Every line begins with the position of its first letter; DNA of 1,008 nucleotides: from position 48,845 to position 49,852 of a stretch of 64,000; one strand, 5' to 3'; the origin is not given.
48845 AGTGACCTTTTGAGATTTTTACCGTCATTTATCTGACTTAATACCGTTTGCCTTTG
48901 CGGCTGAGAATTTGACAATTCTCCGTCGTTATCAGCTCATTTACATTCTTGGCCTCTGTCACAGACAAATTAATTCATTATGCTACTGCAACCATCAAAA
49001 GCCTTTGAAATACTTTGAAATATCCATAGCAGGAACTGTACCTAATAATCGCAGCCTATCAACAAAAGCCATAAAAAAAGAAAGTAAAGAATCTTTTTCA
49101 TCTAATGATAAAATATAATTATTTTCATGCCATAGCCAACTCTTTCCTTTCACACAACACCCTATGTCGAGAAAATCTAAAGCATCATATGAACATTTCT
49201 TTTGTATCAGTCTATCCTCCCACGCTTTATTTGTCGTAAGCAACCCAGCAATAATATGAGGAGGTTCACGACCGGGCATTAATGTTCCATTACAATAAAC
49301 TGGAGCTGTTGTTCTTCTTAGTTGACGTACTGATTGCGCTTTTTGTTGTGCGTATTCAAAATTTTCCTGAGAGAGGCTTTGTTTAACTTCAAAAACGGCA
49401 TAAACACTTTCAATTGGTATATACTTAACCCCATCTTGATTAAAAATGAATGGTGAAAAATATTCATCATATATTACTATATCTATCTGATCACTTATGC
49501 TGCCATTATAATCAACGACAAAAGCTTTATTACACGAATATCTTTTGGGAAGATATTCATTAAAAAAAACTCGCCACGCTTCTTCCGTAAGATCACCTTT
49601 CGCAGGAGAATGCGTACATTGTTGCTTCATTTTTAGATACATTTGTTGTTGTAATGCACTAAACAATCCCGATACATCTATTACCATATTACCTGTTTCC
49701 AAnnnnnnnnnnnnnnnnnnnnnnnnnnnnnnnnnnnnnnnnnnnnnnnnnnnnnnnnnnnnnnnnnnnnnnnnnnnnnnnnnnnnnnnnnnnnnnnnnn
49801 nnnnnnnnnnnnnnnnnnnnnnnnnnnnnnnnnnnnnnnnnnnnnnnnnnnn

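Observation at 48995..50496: Overlapping minimal nucleotidyltransferase plus predicted PD-(D/E)xK nuclease pair in an AT-rich islet: candidate CBASS-like or novel two-gene defence system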

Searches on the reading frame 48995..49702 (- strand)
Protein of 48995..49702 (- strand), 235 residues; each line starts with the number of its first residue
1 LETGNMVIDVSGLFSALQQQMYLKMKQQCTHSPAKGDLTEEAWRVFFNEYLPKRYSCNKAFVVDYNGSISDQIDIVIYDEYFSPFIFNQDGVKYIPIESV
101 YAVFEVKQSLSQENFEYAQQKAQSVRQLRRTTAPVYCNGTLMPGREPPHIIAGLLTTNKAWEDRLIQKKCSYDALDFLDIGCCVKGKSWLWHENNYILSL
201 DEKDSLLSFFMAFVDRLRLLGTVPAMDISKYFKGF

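Call 3: search_protein_families(library=pfam, proteins=[window:48995-49702:-], max_evalue=1)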
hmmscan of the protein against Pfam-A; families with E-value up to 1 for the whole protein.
window:48995-49702:- (235 aa): 1 family
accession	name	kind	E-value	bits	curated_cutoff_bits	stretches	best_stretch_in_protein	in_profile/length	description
PF20247.3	DUF6602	-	5.6e-31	107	27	1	25-128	3-104/104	Domain of unknown function (DUF6602)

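Call 4: search_protein_families(library=padloc, proteins=[window:48995-49702:-], max_evalue=1)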
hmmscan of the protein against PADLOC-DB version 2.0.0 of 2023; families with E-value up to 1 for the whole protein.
window:48995-49702:- (235 aa): 3 families
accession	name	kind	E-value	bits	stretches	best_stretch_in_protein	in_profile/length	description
PDLC00745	Effector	-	1e-76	255.8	1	8-233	5-238/244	Endonuclease (NucC)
PDLC01051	NucC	-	1.7e-50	170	1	9-233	13-237/243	NucC nuclease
PDLC01495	PD_DExK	-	4e-36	121.4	1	17-128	14-123/123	"CAS-I,CAS-II,CAS-III,CAS-IV,CAS-V,CAS-VI; associated"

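Call 5: search_protein_families(library=ncbifam, proteins=[window:48995-49702:-], max_evalue=1)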
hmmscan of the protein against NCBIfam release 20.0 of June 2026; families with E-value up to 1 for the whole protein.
window:48995-49702:- (235 aa): 0 families

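Call 6: search_solved_structures(query=window:48995-49702:-, max_evalue=0.01, show_alignments=2)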
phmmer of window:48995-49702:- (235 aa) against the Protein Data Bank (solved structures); distinct sequences matched with E-value up to 0.01: 5.
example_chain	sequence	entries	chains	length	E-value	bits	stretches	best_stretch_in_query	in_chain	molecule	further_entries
6uxf_A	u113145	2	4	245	1.6e-40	142.2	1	22-233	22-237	Vibrio meotecus sp. RC341 NucC | Vibrio metoecus sp. RC341 NucC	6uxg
6p7o_A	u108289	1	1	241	1.4e-39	139.3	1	10-233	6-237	E. coli MS115-1 NucC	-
6p7p_A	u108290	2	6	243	6.6e-39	137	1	10-233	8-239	E. coli MS115-1 NucC 2-241 | E. coli MS115-1 NucC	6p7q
6q1h_A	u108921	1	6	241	3.9e-37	131.2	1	11-231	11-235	Bacterial protein ORF C62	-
7zgv_A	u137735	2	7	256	1.2e-34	123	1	17-232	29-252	Serratia NucC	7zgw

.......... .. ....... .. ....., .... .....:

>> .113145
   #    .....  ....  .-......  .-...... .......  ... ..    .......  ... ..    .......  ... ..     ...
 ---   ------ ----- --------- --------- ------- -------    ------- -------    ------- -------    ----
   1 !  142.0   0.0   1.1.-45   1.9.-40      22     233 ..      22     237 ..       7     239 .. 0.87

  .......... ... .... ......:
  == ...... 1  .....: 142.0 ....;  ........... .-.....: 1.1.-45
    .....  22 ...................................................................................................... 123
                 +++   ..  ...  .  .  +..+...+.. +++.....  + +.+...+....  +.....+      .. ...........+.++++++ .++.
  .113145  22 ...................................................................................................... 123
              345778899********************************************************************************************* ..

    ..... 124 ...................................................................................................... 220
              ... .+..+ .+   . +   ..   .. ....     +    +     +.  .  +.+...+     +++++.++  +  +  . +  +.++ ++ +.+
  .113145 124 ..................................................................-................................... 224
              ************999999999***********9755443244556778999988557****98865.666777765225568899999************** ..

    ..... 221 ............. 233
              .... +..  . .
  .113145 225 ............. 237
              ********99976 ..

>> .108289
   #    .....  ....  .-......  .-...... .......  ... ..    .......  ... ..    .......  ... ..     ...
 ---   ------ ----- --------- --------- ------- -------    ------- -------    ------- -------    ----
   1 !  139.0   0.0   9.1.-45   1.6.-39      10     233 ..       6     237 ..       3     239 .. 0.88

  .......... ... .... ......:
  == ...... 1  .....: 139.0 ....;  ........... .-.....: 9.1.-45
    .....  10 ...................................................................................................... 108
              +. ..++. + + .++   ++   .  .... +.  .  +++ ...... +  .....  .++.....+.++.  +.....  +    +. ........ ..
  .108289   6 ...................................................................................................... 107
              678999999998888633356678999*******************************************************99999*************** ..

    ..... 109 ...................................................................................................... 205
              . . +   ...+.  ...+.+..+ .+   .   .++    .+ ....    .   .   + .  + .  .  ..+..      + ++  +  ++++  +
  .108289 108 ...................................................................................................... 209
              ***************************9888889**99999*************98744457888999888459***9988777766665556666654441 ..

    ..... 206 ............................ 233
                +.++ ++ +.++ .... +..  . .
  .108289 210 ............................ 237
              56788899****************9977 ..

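Call 29: find_homologous_proteins(query=window:48995-49687:-)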
Query window:48995-49687:- (230 aa): 1154 proteins with E <= 0.001 among 1351 candidates; the best 120 are listed.
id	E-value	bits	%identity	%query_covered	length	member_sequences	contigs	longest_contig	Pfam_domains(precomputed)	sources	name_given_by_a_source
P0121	1.3e-154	530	100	100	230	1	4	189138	PF20247.4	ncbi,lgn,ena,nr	ncbi:MAG: hypothetical protein IJ752_07005 [Alphaproteobacteria bacterium]|nr:hypothetical protein [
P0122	7.6e-129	446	84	98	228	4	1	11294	PF20247.4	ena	-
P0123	5.6e-126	437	80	100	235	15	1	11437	PF20247.4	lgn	-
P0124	9.1e-125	433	79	100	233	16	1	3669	PF20247.4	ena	-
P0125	3.5e-123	427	79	99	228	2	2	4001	PF20247.4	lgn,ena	-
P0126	3.9e-123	427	79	100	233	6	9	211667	PF20247.4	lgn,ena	-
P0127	2.4e-116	405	74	100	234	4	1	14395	PF20247.4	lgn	-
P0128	8.9e-113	393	74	99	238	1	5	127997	PF20247.4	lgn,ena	-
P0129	9.4e-109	380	73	93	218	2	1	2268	PF20247.4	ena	-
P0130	1.5e-98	347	66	100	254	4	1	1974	PF20247.4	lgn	-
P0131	3.0e-98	346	65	100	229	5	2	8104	PF20247.4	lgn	-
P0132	2.1e-96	340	65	100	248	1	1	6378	PF20247.4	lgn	-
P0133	1.5e-95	337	62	100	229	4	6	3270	PF20247.4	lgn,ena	-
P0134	3.4e-95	336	67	93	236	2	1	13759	PF20247.4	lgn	-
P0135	4.0e-74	267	54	100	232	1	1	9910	PF20247.4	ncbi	-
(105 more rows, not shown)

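Call 40: predict_structure(alignment_id=A3)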
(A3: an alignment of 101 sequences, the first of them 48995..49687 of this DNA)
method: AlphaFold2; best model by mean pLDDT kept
length: 230 residues; sequences in the alignment: 101
mean_pLDDT: 92.0   pTM: 0.89
mean pLDDT of the five models: 92.0, 91.9, 91.2, 90.7, 87.5
residues with pLDDT >= 90: 178; 70-90: 43; 50-70: 9; < 50: 0
segments of 3 or more residues with pLDDT < 50: none
pLDDT, mean of each block of 10 residues (from residue 1): 86 93 64 90 94 96 97 87 91 97 96 98 95 94 96 91 90 97 94 94 97 92 87
secondary structure, 60 per line:
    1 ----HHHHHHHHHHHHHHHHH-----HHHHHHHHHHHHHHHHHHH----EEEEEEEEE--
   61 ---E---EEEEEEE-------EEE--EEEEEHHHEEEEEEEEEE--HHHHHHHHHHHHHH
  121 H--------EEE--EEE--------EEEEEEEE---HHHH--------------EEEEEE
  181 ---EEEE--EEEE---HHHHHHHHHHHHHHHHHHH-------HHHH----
elements in order: H5-21 H27-45 E50-58 E68-74 E82-84 E87-91 E95-104 H107-121 E130-132 E135-137 E146-153 H157-160 E175-180 E184-187 E190-193 H197-215 H223-226

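Call 44: fold_search(model_id=the predicted structure, library=pdb)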
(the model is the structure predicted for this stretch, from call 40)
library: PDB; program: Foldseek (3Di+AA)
matches with E <= 10: 188; with E <= 0.001: 14
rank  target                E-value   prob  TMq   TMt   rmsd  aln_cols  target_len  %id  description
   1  6q1h_G                8.1e-26  1.00  0.89  0.86   2.3       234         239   34  Structure of P. aeruginosa ATCC27853 NucC, cAAA-bound form (released 2019-12-25)
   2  6p7p_C                9.1e-26  1.00  0.90  0.86   2.3       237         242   35  Structure of E. coli MS115-1 NucC, cAAA-bound form (released 2019-12-25)
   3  6p7p_A                1.2e-25  1.00  0.90  0.86   2.3       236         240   35  Structure of E. coli MS115-1 NucC, cAAA-bound form (released 2019-12-25)
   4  6q1h_A                1.2e-25  1.00  0.89  0.86   2.4       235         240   34  Structure of P. aeruginosa ATCC27853 NucC, cAAA-bound form (released 2019-12-25)
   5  6p7p_B                1.6e-25  1.00  0.90  0.87   2.2       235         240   35  Structure of E. coli MS115-1 NucC, cAAA-bound form (released 2019-12-25)
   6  6uxf                  1.4e-24  1.00  0.91  0.87   2.1       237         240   35  Structure of V. metoecus NucC, hexamer form (released 2019-12-25)
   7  6p7o                  2.7e-23  1.00  0.84  0.86   2.5       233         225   35  Structure of E. coli MS115-1 NucC, Apo form (released 2019-12-25)
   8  6uxg_A                4.6e-22  1.00  0.79  0.79   3.9       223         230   35  Structure of V. metoecus NucC, trimer form (released 2019-12-25)
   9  7zgv_A                3.4e-21  1.00  0.87  0.82   2.9       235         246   32  Serratia NucC bound to cA3 (released 2022-10-26)
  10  7zgw_B                9.8e-21  1.00  0.85  0.82   3.1       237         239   33  Serratia NucC apo form (released 2022-10-26)
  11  7zgw_A                3.8e-20  1.00  0.85  0.82   3.3       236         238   33  Serratia NucC apo form (released 2022-10-26)
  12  7zgw_C                4.5e-20  1.00  0.81  0.84   2.9       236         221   31  Serratia NucC apo form (released 2022-10-26)
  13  7zgw_F                6.9e-20  1.00  0.81  0.82   3.0       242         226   30  Serratia NucC apo form (released 2022-10-26)
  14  7zgw_D                1.1e-19  1.00  0.82  0.84   2.8       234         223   32  Serratia NucC apo form (released 2022-10-26)
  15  1fiu_A                3.4e-02  0.80  0.39  0.33   9.7       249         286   12  TETRAMERIC RESTRICTION ENDONUCLEASE NGOMIV IN COMPLEX WITH CLEAVED DNA (released 2001-02-07)
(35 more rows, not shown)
